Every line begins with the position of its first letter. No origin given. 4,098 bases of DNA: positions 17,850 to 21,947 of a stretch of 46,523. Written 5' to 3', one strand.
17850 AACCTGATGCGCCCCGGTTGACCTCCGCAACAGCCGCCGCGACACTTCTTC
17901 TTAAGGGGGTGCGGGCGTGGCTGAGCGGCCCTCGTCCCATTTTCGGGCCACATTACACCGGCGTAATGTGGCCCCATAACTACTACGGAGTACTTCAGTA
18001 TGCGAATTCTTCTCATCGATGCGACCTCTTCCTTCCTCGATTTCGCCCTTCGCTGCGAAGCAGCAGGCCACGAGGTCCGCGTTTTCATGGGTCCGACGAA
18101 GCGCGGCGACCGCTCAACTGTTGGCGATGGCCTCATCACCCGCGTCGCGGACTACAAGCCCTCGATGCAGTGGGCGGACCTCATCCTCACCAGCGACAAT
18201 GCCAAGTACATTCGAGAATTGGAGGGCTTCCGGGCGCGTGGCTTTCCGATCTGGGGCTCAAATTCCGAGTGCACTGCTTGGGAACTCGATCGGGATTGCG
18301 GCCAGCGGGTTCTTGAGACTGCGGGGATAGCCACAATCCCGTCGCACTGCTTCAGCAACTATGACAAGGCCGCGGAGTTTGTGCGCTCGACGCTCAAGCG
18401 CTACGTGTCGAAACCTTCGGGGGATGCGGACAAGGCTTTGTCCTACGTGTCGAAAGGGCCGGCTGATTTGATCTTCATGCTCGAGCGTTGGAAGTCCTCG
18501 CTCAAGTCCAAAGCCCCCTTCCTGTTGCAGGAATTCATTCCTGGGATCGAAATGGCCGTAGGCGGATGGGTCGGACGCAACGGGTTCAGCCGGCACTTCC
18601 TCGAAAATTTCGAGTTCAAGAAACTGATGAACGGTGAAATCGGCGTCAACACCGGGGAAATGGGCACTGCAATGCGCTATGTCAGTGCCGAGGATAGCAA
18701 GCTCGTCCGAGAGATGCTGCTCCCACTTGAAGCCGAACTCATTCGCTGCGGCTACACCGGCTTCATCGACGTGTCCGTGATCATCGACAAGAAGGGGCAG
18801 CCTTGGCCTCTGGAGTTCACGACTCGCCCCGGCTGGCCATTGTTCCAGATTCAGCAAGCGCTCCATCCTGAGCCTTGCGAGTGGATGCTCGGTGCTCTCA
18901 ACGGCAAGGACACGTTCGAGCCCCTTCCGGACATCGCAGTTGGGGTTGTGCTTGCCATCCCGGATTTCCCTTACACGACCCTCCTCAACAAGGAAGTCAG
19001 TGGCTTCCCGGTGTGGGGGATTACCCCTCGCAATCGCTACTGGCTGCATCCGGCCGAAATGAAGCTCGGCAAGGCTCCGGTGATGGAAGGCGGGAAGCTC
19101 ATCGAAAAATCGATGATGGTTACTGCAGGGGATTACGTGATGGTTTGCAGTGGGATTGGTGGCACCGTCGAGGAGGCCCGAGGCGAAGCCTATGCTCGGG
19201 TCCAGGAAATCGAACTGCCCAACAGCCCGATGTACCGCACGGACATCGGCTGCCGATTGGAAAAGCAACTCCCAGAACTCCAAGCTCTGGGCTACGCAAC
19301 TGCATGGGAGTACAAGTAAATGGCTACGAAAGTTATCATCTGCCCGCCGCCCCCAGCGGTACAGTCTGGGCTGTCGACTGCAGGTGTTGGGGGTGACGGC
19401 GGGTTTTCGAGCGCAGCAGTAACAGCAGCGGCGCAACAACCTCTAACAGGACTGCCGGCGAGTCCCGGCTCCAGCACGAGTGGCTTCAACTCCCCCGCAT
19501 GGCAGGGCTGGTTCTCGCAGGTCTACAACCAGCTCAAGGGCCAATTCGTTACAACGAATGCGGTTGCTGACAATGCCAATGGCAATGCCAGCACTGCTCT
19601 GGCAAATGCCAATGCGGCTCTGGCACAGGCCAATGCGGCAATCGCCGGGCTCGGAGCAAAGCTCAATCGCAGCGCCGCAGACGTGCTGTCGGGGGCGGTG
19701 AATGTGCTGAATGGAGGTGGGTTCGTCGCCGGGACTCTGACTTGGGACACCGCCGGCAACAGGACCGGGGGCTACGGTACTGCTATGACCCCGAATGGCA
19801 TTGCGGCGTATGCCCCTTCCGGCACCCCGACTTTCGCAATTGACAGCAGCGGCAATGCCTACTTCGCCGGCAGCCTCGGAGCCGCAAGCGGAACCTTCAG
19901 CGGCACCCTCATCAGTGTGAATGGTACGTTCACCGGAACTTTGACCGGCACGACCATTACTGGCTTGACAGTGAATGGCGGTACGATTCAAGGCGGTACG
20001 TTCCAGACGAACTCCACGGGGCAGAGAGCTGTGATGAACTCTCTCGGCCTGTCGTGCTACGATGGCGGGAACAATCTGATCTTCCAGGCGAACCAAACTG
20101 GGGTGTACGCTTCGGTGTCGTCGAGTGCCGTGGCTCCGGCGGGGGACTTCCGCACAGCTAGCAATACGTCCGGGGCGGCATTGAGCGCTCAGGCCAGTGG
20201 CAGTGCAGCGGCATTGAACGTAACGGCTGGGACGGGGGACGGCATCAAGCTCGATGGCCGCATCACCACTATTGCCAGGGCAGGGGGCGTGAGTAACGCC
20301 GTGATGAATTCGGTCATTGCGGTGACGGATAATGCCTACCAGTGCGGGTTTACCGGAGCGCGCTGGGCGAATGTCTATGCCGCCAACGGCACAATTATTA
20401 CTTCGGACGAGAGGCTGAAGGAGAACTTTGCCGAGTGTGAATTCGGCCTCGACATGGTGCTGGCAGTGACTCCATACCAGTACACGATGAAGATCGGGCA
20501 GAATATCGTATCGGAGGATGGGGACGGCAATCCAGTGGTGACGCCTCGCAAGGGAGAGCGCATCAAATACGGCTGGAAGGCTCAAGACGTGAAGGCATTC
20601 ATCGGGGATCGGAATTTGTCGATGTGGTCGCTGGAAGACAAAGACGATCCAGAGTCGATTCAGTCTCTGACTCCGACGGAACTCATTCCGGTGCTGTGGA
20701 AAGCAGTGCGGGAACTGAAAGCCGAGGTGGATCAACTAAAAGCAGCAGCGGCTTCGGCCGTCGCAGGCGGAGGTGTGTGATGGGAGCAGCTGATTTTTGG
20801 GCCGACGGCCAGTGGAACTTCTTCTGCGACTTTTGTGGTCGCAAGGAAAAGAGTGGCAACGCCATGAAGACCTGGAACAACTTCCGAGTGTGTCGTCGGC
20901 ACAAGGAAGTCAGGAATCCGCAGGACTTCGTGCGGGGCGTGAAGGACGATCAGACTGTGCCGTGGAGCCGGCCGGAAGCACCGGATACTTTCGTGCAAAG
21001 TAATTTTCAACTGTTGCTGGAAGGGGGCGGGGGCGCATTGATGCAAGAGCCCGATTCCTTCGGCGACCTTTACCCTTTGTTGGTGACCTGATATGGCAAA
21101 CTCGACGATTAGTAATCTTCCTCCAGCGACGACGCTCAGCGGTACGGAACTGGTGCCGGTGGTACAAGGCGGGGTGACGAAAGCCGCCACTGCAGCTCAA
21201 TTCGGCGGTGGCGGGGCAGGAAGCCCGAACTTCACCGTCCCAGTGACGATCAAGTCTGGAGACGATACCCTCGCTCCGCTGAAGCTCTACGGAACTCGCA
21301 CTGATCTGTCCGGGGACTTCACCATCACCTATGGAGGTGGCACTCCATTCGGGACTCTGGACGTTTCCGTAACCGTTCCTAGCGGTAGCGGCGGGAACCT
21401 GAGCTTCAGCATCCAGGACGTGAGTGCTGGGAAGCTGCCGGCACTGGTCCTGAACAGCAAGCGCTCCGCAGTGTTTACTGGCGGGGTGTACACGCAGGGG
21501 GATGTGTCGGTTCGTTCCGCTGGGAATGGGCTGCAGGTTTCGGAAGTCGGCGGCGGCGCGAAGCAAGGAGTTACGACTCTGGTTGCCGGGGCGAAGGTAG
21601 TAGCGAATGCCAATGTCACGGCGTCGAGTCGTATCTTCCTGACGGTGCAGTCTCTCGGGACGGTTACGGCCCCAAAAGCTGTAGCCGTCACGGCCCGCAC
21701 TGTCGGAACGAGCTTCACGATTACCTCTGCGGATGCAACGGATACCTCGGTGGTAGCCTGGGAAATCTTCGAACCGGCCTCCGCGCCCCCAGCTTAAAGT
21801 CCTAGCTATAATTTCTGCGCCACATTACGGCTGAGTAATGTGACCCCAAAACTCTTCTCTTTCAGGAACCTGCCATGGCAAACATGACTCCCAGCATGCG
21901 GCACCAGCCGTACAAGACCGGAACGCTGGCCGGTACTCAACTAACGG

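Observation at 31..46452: Genome-wide family of a ~40-bp palindromic intergenic element, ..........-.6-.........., at 16 unique sites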

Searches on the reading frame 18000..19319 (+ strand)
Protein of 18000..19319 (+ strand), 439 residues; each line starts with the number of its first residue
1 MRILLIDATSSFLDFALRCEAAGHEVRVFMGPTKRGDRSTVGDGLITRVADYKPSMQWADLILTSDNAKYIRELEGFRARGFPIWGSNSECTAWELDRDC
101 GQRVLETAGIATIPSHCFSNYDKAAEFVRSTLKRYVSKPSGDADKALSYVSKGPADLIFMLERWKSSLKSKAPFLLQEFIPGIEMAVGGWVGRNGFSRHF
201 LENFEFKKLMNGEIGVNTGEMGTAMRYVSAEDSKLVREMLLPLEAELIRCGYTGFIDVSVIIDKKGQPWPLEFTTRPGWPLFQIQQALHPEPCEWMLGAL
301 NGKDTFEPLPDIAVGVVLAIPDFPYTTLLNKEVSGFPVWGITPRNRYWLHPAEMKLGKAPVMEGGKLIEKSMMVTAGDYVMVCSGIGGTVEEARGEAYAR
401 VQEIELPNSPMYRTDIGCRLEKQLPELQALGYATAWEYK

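Call 9: search_protein_families(library=phrogs, proteins=[window:18000-19319:+], max_evalue=0.001)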
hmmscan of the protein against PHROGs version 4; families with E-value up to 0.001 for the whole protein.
window:18000-19319:+ (439 aa): 0 families

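Call 19: find_related_loci(query=window:18000-19319:+, collection=viral_contigs, flank=10000)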
Query window:18000-19319:+ (439 aa) in viral_contigs; peptide patterns used: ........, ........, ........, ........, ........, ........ (x = any residue, [..] = any of these).
191 stretches matched a pattern; 189 encode a relative of the query (tblastn E <= 1e-3); the best 80 are kept; 80 distinct loci.
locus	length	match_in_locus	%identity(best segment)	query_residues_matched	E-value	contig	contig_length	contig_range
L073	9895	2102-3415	73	1-438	0e+0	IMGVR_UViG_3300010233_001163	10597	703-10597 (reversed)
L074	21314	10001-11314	71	1-438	0e+0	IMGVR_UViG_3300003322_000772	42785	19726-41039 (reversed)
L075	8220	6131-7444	69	1-438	0e+0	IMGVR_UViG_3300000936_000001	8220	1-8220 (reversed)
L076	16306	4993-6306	69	1-438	0e+0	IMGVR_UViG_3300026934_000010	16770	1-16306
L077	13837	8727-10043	69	1-438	0e+0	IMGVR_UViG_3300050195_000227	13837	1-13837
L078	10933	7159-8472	69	1-438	0e+0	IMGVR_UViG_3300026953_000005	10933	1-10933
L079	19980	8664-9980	69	1-438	0e+0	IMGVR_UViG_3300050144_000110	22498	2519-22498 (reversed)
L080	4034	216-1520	68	1-438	0e+0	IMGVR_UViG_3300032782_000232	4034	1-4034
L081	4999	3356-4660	68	1-438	0e+0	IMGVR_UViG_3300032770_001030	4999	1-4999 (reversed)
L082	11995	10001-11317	66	1-438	0e+0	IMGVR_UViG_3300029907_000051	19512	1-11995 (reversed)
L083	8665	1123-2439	66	1-438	0e+0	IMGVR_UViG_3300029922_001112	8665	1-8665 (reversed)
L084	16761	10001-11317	66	1-438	0e+0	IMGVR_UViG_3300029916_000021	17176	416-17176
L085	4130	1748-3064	66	1-438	0e+0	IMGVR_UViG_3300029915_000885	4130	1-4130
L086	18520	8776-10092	65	1-439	0e+0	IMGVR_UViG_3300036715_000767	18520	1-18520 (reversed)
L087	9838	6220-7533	65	1-438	0e+0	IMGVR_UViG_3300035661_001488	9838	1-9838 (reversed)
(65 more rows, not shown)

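Call 21: search_dna_similar(query=window:18000-19319:+, collection=phages, mode=protein, max_rows=30)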
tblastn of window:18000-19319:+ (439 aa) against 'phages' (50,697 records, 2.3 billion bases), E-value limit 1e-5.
Records with a match: 11; places in all: 11; records where one place covers at least 80% of the query: 5.
Best place of each record, by identity: <60% 11.
By first word of the organism name: Bacteriophage 4; Salmonella 3; Acinetobacter 2; Caudoviricetes 1; Pseudomonas 1.
By host as written in the record: - 7; Homo sapiens 2; Pseudomonas aeruginosa 1; Salmonella enterica subsp. enterica serovar Kentucky 1.
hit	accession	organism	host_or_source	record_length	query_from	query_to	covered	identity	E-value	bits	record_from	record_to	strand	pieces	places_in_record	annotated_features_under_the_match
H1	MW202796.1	Caudoviricetes sp.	Manatee Spring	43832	1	437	100%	48.3%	4e-129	417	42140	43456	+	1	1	none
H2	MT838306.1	Bacteriophage sp.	human fecal samples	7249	1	419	95%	21.6%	8e-10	67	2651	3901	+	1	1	record has no annotation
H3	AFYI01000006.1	Salmonella enterica subsp. enterica serovar Infantis str. ...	Homo sapiens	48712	74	419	79%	25.7%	4e-12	74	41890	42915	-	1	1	phosphoribosylamine--glycine ligase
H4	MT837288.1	Bacteriophage sp.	human fecal samples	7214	48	428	87%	23.3%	4e-7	59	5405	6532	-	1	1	record has no annotation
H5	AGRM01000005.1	Salmonella enterica subsp. houtenae str. ATCC BAA-1581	Homo sapiens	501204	74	419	79%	24.1%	4e-10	68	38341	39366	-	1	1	phosphoribosylamine--glycine ligase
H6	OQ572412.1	Pseudomonas phage Y11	Pseudomonas aeruginosa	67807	77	419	78%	24.3%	8e-10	67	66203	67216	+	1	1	record has no annotation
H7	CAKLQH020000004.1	Acinetobacter phage MD-2021a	not known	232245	74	419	79%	23.5%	1e-8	64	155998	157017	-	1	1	purD: phosphoribosylamine--glycine ligase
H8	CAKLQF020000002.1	Acinetobacter phage MD-2021a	not known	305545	74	419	79%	23.5%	1e-8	64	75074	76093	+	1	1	purD: phosphoribosylamine--glycine ligase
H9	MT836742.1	Bacteriophage sp.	human fecal samples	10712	48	422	85%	21.5%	1e-6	57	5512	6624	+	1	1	record has no annotation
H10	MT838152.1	Bacteriophage sp.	human fecal samples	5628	61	419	82%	21.5%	8e-7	57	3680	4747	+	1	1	record has no annotation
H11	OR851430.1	Salmonella phage S.Kent 1-2-1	Salmonella enterica subsp. enterica ...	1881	211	419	48%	30.3%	2e-9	65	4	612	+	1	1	record has no annotation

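Call 99: search_protein_families(library=pfam, proteins=[window:18000-19319:+], max_evalue=0.01)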
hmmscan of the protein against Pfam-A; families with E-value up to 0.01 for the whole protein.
window:18000-19319:+ (439 aa): 2 families
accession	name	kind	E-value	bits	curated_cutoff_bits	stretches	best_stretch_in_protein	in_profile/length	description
PF01071.24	GARS_A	-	9.4e-08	32.5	27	1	102-278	7-190/194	Phosphoribosylglycinamide synthetase, ATP-grasp (A) domain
PF02843.22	GARS_C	-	2e-07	31.7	34.8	1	314-418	2-91/92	Phosphoribosylglycinamide synthetase, C domain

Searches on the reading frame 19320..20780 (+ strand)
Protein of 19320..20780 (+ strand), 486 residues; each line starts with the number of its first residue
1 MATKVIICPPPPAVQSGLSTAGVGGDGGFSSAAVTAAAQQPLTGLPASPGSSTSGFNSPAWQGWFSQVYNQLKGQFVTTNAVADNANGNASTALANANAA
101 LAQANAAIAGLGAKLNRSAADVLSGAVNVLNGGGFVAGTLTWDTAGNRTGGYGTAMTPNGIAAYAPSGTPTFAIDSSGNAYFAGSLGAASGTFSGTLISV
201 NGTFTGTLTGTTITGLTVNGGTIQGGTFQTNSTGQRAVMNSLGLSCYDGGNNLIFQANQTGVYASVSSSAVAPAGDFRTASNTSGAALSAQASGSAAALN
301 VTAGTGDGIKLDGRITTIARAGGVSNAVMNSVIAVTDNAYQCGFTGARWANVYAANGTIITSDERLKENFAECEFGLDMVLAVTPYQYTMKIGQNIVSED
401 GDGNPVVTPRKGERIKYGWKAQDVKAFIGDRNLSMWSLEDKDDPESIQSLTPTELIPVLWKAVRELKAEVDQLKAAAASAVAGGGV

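Call 9: search_protein_families(library=phrogs, proteins=[window:19320-20780:+], max_evalue=0.001)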
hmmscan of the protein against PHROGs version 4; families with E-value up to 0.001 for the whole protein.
window:19320-20780:+ (486 aa): 7 families
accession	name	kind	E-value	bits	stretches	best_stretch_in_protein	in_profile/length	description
phrog_1171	-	tail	6e-10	39.2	1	229-369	717-813/954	tail spike protein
phrog_32308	-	unknown function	1.2e-09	37.8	1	179-277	500-598/709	-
phrog_28871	-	unknown function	1.6e-09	37.1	1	213-407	619-801/946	-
phrog_1699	-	tail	3e-09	37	1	78-477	654-991/1000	long tail fiber protein distal subunit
phrog_4636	-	tail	5.7e-09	35.9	1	264-476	550-747/763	tail spike protein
phrog_7121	-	tail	9.5e-09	34.9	1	95-391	559-828/927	tail fiber protein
phrog_15695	-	tail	7.5e-05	21.6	1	308-390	1070-1155/1284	tail fiber protein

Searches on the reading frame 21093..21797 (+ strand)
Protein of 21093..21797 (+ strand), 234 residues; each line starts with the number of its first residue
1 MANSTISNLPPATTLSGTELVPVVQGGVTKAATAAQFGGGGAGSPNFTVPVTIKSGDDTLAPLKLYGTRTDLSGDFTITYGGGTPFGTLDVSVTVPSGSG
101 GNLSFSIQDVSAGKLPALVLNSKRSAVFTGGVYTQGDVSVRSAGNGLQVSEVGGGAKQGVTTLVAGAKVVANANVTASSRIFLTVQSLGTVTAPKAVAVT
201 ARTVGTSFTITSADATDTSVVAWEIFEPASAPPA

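Call 98: search_protein_families(library=pfam, proteins=[window:21093-21797:+], max_evalue=0.01)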
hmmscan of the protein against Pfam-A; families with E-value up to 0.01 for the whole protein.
window:21093-21797:+ (234 aa): 1 family
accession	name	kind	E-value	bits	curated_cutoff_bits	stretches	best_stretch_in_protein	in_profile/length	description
PF24146.1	K1-lyase_C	-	2.5e-22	79.5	27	1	156-226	2-70/70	K1 capsule-specific polysaccharide lyase, C-terminal domain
